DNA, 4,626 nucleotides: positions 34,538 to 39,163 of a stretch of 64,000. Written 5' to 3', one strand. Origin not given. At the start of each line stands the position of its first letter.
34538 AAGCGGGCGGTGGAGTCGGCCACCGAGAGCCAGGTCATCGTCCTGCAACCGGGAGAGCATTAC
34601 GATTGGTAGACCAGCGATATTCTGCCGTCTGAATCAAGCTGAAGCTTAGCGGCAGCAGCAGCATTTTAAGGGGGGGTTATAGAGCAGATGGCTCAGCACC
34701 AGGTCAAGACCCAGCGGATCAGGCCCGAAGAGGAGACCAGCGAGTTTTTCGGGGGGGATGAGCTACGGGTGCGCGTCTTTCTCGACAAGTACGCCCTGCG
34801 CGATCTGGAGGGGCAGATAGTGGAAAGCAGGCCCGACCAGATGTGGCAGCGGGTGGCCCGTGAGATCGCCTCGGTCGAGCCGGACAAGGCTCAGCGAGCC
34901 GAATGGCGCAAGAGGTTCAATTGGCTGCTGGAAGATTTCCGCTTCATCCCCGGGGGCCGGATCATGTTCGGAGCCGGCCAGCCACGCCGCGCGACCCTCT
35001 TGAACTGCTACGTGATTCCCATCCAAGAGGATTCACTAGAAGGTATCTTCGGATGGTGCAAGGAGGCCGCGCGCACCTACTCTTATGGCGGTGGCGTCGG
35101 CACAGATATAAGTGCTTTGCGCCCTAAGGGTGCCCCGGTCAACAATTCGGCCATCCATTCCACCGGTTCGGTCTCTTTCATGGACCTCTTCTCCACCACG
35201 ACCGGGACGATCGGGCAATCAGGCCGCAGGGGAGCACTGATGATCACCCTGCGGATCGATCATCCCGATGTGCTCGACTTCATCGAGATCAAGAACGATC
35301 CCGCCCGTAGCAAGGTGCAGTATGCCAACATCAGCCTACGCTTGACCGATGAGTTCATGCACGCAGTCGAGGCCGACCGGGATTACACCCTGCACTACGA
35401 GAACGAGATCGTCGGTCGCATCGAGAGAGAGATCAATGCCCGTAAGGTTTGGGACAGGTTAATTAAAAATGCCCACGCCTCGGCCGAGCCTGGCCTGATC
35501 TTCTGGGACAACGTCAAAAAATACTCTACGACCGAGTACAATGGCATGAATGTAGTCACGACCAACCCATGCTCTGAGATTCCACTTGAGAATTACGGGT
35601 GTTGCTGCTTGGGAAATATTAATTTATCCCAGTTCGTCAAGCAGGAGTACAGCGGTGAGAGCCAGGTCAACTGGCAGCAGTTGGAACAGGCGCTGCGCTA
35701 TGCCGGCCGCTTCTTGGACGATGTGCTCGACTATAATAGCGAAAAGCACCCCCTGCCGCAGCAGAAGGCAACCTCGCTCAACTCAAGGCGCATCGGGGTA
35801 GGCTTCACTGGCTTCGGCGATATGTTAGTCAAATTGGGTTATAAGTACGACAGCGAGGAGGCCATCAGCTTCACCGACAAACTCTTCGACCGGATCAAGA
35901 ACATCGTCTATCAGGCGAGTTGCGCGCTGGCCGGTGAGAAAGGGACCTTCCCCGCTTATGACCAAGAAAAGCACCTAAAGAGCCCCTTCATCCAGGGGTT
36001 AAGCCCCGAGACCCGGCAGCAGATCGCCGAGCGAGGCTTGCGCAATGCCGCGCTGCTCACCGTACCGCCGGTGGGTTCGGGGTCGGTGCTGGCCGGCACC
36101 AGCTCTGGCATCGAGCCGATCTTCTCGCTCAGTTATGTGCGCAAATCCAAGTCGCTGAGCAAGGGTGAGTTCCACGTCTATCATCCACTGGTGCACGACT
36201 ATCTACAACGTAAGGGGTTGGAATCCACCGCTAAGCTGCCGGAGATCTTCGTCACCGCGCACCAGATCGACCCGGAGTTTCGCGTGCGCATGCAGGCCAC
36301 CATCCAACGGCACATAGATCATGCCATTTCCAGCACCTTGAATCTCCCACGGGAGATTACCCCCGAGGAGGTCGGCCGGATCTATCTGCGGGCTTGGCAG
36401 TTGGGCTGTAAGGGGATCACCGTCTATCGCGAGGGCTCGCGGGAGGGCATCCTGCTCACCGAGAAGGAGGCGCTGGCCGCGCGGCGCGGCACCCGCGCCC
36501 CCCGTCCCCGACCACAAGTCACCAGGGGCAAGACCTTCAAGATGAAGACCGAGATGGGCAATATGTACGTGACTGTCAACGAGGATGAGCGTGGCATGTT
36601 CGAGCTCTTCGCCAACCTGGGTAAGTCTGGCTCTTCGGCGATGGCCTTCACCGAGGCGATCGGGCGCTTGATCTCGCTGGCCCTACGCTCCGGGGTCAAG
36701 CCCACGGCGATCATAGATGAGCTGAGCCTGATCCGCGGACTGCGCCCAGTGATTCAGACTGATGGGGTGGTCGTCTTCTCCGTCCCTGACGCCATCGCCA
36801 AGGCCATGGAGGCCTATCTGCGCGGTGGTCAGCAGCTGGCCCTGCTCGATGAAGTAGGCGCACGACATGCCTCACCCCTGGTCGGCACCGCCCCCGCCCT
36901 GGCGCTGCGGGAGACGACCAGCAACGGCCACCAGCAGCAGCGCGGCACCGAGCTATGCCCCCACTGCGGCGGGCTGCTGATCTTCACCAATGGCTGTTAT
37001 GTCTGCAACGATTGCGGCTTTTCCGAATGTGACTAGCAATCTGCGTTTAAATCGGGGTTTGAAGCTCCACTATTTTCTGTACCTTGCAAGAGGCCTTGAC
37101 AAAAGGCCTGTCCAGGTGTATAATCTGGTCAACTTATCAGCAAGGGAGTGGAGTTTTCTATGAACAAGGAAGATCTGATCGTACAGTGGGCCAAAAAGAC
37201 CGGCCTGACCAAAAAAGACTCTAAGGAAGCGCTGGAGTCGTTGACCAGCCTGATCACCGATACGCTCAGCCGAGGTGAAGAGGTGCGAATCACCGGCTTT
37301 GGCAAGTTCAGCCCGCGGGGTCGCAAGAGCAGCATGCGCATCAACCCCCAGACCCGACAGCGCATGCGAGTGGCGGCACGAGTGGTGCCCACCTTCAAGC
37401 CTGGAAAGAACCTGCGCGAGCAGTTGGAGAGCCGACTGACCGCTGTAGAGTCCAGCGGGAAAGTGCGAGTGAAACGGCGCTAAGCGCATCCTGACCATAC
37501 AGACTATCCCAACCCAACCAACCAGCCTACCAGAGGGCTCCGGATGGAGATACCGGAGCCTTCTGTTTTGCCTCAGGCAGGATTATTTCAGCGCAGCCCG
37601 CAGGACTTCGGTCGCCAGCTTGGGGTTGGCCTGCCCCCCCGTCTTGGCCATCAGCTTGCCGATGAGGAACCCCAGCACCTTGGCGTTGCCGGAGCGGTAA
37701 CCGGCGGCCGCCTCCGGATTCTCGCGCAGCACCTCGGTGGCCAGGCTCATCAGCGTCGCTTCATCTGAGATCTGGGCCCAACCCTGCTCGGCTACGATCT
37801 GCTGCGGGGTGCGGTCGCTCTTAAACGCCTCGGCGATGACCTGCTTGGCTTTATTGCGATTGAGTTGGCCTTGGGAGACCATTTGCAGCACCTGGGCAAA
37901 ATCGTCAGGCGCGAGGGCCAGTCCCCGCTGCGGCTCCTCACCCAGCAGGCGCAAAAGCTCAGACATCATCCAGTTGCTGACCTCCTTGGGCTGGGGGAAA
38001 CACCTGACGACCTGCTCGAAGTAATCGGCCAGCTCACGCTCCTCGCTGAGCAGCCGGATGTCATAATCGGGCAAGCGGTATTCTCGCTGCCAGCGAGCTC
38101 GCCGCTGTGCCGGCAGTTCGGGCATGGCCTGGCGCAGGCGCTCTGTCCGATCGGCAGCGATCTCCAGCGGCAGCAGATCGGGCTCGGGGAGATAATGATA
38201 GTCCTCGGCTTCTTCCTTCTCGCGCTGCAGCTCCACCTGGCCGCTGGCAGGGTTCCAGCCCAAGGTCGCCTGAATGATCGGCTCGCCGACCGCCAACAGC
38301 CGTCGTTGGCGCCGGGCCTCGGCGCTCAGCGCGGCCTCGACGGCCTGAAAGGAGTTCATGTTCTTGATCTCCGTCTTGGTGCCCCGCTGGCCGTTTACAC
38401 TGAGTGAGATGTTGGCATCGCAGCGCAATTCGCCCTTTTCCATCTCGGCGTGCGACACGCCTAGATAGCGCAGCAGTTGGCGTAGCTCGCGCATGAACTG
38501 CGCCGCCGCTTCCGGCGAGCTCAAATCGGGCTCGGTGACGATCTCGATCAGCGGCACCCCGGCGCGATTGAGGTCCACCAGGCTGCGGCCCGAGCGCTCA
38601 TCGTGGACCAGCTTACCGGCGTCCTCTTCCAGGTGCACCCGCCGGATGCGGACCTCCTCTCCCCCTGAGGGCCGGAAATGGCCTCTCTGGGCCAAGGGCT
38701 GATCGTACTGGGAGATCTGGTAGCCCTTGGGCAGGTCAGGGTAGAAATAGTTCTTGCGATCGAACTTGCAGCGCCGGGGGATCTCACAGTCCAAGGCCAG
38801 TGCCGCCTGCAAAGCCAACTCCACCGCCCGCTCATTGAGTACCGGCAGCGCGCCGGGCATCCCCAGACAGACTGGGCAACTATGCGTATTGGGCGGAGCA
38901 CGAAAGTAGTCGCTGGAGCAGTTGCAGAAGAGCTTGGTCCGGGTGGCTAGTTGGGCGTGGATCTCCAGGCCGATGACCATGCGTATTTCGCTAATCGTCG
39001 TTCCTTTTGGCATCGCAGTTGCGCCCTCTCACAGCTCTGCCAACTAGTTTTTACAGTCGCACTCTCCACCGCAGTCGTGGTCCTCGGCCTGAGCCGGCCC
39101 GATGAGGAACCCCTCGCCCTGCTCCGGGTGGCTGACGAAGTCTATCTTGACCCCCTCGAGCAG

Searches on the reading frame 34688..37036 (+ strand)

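Call 32: search_protein_families(library=pfam, proteins=[window:34688-37036:+], max_evalue=0.001)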
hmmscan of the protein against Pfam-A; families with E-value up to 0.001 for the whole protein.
window:34688-37036:+ (782 aa): 3 families
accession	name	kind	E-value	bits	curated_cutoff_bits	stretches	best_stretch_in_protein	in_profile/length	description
PF02867.20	Ribonuc_red_lgC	-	1.6e-111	374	23.9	1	106-580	2-523/523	Ribonucleotide reductase, barrel domain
PF12637.14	TSCPD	-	4e-20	72.4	22.8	1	619-711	7-88/88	TSCPD domain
PF00317.26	Ribonuc_red_lgN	-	1.1e-15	57.8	28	1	28-101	8-77/77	Ribonucleotide reductase, all-alpha domain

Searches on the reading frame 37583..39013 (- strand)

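Call 32: search_protein_families(library=pfam, proteins=[window:37583-39013:-], max_evalue=0.001)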
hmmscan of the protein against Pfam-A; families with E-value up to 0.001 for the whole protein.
window:37583-39013:- (476 aa): 2 families
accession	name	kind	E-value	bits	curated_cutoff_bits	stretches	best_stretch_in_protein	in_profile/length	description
PF02934.20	GatB_N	-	1.3e-112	376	23.4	1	12-288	1-274/277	GatB/GatE catalytic domain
PF02637.23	GatB_Yqey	-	1.3e-39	135.9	27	1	330-475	1-148/148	GatB domain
